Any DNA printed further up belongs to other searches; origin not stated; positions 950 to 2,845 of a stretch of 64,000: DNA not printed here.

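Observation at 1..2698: Glucosyl-3-phosphoglycerate synthase fused to a PTS EIIA(Ntr)-type domain, divergent from a GH13_18 glucosylglycerate/sucrose-type phosphorylase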

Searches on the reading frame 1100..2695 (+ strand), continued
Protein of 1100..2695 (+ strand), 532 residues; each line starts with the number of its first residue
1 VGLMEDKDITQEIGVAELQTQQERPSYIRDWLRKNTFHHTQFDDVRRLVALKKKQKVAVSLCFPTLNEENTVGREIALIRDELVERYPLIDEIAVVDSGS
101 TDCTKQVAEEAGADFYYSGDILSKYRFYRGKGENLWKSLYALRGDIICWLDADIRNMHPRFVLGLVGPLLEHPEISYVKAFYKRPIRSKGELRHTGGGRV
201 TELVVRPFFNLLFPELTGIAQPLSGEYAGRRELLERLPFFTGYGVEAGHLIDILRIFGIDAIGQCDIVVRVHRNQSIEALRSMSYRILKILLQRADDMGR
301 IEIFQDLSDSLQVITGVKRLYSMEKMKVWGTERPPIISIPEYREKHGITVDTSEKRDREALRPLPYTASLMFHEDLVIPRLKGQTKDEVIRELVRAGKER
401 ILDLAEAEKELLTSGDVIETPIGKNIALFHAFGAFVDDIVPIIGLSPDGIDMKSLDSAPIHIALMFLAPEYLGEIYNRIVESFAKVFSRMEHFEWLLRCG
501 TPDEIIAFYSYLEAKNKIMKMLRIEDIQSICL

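Call 78: find_encoding_contigs(protein=P0122, flank=10000, max_places=1)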
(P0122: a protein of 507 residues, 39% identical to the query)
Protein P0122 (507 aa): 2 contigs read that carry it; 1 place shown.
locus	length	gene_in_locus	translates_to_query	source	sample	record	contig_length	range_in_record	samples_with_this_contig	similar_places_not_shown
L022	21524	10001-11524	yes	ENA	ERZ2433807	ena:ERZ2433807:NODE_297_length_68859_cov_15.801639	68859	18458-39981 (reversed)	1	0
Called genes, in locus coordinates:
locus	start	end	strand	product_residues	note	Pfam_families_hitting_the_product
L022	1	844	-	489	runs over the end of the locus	PF12768:Rax2, PF18962:Por_Secre_tail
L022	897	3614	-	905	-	PF17164:DUF5122 (faint), PF07494:Reg_prop (faint), PF12768:Rax2 (faint), PF18962:Por_Secre_tail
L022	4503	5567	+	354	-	PF00483:NTP_transferase, PF12804:NTP_transf_3 (weak), PF25084:LbH_EIF2B (faint)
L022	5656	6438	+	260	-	PF00378:ECH_1, PF16113:ECH_2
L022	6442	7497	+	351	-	PF00512:HisKA (weak), PF02518:HATPase_c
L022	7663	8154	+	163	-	PF03830:PTSIIB_sorb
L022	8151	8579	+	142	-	PF01894:YjbQ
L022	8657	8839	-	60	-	-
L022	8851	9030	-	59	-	-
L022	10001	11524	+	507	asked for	PF00535:Glycos_transf_2, PF00359:PTS_EIIA_2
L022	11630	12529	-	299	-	PF03576:Peptidase_S58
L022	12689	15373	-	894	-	PF04434:SWIM (faint), PF16203:ERCC3_RAD25_C (faint), PF00176:SNF2-rel_dom, PF04851:ResIII (weak), PF00271:Helicase_C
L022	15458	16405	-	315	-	PF01073:3Beta_HSD, PF01370:Epimerase, PF02719:Polysacc_synt_2 (weak), PF04321:RmlD_sub_bind, PF16363:GDP_Man_Dehyd, PF07993:NAD_binding_4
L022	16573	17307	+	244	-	PF00483:NTP_transferase, PF12804:NTP_transf_3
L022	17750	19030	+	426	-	PF13185:GAF_2, PF01590:GAF, PF13492:GAF_3, PF07228:SpoIIE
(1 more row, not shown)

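Call 79: find_encoding_contigs(protein=P0124, flank=10000, max_places=1)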
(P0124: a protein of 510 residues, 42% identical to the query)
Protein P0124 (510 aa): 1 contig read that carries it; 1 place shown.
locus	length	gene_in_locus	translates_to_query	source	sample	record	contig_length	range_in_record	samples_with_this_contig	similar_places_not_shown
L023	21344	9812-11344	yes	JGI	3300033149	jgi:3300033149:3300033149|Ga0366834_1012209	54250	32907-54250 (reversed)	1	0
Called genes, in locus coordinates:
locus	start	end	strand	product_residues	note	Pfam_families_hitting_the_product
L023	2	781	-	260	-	?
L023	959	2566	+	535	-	PF25917:BSH_RND (faint), PF25984:BSH_YknX (faint), PF25881:HH_YBHG (weak), PF25954:Beta-barrel_RND_2 (weak), PF25989:YknX_C (faint)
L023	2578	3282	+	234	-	PF00005:ABC_tran, PF02463:SMC_N (faint), PF13304:AAA_21 (faint)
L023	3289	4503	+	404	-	PF12704:MacB_PCD, PF02687:FtsX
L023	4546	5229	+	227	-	PF12705:PDDEXK_1 (weak)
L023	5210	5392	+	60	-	-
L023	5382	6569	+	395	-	PF00535:Glycos_transf_2, PF21969:MGS_GT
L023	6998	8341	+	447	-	PF13660:DUF4147, PF05161:MOFRL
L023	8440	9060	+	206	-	-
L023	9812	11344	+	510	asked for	PF00535:Glycos_transf_2, PF00359:PTS_EIIA_2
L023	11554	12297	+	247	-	-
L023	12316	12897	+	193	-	PF00588:SpoU_methylase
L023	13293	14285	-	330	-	-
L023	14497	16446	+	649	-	PF09826:Beta_propel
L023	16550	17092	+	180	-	-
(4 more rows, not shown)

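Call 80: find_encoding_contigs(protein=P0100, flank=10000, max_places=1)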
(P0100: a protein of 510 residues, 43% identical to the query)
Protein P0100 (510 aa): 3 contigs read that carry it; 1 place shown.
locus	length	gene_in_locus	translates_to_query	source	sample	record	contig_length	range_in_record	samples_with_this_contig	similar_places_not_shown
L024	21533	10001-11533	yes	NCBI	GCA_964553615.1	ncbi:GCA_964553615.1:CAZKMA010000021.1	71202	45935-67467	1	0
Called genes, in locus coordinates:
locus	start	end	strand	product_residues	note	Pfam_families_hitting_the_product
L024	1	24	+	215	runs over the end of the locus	PF08551:DUF1751, PF01694:Rhomboid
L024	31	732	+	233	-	PF27391:TP_0983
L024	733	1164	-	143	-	PF02681:DUF212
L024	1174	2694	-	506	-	PF00528:BPD_transp_1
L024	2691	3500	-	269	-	PF00005:ABC_tran, PF13304:AAA_21 (faint)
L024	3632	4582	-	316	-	PF12974:Phosphonate-bd, PF09084:NMT1 (weak)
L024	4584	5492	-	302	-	-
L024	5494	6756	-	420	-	-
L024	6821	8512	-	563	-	PF00488:MutS_V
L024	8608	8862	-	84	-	-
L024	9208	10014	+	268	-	PF00106:adh_short, PF08659:KR, PF13561:adh_short_C2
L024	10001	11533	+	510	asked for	PF00535:Glycos_transf_2, PF00359:PTS_EIIA_2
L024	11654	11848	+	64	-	-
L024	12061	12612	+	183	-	PF04542:Sigma70_r2, PF08281:Sigma70_r4_2 (weak), PF04545:Sigma70_r4 (weak)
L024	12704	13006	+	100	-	-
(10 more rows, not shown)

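Call 81: find_encoding_contigs(protein=P0092, flank=10000, max_places=1)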
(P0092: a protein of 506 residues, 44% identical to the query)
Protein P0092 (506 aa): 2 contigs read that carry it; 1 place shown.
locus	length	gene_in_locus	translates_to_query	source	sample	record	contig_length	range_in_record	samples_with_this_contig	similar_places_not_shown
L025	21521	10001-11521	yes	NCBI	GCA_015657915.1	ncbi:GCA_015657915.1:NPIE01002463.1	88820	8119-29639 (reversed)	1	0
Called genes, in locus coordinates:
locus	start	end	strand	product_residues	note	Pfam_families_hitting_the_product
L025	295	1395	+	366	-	PF01497:Peripla_BP_2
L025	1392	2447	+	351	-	PF01032:FecCD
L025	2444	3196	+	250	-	PF13476:AAA_23 (weak), PF00005:ABC_tran, PF02463:SMC_N (faint), PF13175:AAA_15 (faint), PF13555:AAA_29 (faint), PF13304:AAA_21 (faint)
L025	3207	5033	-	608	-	PF13589:HATPase_c_3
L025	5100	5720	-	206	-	PF00440:TetR_N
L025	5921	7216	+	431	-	PF04412:AcnX, PF28403:AcnX_2nd, PF28406:AcnX_3rd (weak)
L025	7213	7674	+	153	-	PF01989:AcnX_swivel_put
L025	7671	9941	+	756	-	PF00724:Oxidored_FMN, PF00890:FAD_binding_2 (weak), PF01266:DAO (weak), PF03486:HI0933_like (weak), PF07992:Pyr_redox_2, PF12831:FAD_oxidored, PF00070:Pyr_redox, PF01266:DAO, +3 more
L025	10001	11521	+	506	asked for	PF00535:Glycos_transf_2, PF00359:PTS_EIIA_2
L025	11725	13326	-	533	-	PF12245:Big_3_2 (faint), PF13205:Big_5 (weak), PF19077:Big_13 (faint)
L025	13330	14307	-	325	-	PF07719:TPR_2 (faint), PF13174:TPR_6 (faint), PF13432:TPR_16 (weak), PF14559:TPR_19 (faint), PF00515:TPR_1 (weak)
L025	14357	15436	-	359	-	-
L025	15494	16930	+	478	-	PF04851:ResIII, PF00270:DEAD, PF00271:Helicase_C, PF03880:DbpA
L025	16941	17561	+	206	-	PF03942:DTW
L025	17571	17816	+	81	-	PF02604:PhdYeFM_antitox, PF10047:DUF2281 (faint)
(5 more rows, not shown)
